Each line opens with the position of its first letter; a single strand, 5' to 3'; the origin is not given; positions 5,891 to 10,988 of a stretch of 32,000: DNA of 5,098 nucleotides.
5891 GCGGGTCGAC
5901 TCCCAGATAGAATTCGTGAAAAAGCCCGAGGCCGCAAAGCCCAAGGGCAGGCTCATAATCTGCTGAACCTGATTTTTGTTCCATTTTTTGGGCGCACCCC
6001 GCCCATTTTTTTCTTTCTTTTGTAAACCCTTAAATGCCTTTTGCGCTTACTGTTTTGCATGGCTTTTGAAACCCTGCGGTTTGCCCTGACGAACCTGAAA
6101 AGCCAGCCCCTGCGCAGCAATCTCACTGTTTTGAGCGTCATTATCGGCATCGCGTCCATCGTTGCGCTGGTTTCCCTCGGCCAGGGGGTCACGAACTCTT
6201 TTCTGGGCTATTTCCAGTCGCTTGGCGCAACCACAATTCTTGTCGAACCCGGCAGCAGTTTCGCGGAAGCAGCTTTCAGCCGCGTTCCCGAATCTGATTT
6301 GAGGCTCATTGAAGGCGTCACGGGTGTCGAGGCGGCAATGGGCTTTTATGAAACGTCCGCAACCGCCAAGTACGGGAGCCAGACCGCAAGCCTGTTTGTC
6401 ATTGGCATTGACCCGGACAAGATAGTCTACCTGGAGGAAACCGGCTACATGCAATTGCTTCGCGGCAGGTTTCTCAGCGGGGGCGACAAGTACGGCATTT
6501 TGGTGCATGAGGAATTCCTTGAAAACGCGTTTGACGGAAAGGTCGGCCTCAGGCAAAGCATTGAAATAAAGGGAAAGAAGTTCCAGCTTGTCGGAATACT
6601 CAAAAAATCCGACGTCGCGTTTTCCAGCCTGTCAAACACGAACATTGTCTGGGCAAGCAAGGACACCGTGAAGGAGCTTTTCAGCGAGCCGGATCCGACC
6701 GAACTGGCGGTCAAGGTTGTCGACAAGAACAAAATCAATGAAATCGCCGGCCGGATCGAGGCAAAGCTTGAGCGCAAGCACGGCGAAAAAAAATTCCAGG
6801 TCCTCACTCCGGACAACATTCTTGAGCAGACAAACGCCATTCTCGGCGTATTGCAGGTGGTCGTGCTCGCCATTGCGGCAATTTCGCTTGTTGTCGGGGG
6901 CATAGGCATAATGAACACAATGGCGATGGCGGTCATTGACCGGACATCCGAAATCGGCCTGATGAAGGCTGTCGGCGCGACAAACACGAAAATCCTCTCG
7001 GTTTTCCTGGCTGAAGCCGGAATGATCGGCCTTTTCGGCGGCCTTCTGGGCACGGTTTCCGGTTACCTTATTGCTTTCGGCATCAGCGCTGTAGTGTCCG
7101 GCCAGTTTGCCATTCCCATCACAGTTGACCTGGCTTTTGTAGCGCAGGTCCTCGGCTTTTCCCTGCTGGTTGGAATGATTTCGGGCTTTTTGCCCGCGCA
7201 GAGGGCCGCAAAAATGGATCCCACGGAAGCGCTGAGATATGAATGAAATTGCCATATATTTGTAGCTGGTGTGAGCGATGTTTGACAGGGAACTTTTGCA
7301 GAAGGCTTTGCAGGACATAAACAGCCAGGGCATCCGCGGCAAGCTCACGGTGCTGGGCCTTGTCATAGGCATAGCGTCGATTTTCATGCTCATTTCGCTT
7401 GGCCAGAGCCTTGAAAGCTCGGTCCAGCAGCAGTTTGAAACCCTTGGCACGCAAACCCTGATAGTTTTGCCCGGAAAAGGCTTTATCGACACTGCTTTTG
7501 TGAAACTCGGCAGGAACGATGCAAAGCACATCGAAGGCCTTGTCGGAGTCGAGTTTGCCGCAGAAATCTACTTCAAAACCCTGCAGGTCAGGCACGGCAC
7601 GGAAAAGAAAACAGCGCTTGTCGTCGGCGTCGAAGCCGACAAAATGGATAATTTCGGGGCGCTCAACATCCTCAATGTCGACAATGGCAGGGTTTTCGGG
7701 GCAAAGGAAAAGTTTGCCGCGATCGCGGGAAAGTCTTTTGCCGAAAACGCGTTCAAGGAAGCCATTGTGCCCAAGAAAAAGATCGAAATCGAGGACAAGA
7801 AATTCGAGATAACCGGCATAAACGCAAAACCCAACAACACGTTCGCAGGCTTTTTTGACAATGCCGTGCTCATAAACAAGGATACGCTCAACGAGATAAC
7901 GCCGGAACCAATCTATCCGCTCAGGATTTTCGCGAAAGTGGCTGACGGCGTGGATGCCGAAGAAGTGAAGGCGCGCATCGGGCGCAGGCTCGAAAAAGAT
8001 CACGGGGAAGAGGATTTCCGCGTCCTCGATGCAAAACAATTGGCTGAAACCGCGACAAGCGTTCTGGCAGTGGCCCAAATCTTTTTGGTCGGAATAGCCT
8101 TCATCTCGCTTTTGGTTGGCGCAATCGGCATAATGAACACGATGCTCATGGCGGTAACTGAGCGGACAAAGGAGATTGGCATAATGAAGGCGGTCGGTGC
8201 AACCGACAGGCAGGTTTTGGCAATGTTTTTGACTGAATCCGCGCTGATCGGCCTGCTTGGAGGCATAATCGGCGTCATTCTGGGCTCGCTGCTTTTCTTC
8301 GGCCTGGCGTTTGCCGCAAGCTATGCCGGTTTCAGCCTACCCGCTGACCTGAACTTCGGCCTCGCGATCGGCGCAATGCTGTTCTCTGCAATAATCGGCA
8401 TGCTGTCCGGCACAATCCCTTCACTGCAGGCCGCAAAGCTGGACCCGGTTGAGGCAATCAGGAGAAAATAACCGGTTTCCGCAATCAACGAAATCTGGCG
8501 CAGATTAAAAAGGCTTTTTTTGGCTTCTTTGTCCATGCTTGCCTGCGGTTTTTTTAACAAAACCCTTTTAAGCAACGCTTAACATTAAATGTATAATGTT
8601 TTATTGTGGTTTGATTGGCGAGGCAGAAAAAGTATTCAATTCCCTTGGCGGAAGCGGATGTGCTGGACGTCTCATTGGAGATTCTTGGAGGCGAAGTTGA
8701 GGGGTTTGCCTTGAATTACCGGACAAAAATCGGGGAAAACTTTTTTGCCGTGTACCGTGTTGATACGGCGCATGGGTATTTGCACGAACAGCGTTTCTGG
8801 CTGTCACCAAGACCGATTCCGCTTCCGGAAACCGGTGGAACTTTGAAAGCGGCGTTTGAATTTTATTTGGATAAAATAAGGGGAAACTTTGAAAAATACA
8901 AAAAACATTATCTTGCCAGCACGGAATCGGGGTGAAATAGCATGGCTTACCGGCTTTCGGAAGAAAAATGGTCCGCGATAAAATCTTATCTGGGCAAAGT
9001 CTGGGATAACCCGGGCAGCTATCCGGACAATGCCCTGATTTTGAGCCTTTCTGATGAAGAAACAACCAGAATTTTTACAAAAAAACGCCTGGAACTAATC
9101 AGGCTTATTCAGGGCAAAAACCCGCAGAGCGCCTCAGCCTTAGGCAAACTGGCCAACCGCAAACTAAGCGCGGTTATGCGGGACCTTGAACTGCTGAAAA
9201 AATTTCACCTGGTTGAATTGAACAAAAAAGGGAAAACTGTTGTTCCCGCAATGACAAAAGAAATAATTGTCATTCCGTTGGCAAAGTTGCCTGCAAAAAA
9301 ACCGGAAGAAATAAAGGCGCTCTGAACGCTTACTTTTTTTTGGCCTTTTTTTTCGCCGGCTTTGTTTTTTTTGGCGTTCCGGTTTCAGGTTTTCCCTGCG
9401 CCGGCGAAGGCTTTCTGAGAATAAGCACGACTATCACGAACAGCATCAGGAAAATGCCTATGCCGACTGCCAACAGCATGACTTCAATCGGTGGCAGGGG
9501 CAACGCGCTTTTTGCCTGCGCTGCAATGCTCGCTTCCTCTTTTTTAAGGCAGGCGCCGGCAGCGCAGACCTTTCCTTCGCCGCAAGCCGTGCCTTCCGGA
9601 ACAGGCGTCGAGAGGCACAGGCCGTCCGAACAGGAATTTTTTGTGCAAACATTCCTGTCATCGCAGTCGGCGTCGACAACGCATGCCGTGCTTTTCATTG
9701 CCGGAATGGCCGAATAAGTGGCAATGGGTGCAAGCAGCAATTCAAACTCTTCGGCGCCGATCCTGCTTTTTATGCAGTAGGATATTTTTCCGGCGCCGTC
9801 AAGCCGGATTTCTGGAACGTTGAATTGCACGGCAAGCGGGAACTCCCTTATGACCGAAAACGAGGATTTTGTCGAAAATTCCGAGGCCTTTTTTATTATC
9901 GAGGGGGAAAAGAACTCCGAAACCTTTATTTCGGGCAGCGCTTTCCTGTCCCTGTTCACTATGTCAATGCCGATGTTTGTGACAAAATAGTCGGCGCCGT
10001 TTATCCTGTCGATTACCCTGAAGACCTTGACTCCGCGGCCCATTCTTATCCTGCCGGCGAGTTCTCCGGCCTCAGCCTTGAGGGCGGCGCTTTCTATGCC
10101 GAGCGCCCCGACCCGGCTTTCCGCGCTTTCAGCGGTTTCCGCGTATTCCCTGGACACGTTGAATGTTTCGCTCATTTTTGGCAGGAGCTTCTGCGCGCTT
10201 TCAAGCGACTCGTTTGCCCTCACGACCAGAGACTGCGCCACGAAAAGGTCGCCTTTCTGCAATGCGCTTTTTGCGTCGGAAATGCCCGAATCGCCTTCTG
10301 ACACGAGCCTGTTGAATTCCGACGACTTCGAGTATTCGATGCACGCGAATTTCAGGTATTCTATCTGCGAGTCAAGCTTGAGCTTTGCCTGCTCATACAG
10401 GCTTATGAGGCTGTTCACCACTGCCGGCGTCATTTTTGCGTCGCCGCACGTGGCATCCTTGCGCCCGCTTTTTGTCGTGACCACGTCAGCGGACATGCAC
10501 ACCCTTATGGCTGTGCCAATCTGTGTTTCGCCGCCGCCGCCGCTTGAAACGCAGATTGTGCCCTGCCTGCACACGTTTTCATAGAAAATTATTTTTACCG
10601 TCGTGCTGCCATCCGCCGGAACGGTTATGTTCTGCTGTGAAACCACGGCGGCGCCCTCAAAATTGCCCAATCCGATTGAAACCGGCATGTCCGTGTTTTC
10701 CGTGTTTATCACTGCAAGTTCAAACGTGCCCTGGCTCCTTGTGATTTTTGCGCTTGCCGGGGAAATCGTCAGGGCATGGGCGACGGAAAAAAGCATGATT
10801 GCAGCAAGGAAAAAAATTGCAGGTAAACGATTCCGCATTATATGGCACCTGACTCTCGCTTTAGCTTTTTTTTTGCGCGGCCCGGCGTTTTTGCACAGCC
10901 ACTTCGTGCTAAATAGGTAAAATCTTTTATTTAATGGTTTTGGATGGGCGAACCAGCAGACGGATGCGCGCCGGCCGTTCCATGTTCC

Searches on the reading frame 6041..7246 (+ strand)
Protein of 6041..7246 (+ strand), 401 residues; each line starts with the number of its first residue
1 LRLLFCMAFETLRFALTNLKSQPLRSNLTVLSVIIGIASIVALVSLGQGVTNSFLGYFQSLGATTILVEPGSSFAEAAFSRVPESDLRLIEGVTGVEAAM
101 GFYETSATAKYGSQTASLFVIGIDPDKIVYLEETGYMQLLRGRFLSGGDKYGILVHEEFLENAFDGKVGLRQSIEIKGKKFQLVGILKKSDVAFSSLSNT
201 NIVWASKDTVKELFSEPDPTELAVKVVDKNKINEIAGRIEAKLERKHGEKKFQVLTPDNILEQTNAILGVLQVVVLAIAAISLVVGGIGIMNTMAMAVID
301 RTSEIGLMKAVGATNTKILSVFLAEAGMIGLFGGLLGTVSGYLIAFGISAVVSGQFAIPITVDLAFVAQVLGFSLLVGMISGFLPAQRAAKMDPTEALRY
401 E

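Call 52: search_protein_families(library=pfam, proteins=[window:6041-7246:+], max_evalue=0.01)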
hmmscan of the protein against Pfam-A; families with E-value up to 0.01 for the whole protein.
window:6041-7246:+ (401 aa): 2 families
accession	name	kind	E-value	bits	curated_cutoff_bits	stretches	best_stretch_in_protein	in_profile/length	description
PF12704.14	MacB_PCD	-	1.8e-25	90.9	27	1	28-241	3-206/207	MacB-like periplasmic core domain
PF02687.27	FtsX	-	9.3e-20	71.3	25.5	1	277-394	2-120/120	FtsX-like permease C-terminal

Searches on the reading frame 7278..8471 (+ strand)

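Call 52: search_protein_families(library=pfam, proteins=[window:7278-8471:+], max_evalue=0.01)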
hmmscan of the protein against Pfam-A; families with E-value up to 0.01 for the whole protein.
window:7278-8471:+ (397 aa): 2 families
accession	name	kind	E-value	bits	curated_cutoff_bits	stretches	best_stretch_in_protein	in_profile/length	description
PF12704.14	MacB_PCD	-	5.7e-27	95.8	27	1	23-235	3-205/207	MacB-like periplasmic core domain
PF02687.27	FtsX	-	3e-24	85.8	25.5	1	273-390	3-120/120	FtsX-like permease C-terminal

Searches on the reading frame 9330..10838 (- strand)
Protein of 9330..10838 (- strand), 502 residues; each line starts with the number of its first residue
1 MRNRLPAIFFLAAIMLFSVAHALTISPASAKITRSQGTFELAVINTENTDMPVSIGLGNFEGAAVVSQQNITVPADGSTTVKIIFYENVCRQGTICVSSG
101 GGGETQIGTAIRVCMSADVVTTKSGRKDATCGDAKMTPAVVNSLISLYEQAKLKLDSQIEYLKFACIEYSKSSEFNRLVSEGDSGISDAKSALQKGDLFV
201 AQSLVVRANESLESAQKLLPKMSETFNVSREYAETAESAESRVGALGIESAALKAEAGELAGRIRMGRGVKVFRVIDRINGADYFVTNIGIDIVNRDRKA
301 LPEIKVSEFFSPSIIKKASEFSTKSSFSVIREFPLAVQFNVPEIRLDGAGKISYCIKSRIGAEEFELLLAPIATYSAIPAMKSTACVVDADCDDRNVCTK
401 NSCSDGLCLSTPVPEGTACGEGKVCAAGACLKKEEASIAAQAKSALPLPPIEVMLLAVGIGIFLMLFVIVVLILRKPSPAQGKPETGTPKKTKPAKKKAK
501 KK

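Call 75: search_protein_families(library=pfam, proteins=[window:9330-10838:-], max_evalue=0.01)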
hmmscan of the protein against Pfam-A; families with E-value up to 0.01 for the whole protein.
window:9330-10838:- (502 aa): 4 families
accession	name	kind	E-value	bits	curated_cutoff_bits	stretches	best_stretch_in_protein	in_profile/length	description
PF17771.6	ADAMTS_CR_2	-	0.00075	20.3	27.3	1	392-431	22-69/69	ADAMTS cysteine-rich domain 2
PF00526.23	Dicty_CTDC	-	0.0032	17.7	27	1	391-413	1-24/24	Dictyostelium (slime mold) repeat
PF23416.1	DUF7107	-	0.004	17.9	24.6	1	386-432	2-48/48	Domain of unknown function (DUF7107)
PF22360.1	SbsC_spectrin-like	-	0.0073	17.5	26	0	187-227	11-44/62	SbsC,spectrin-like repeat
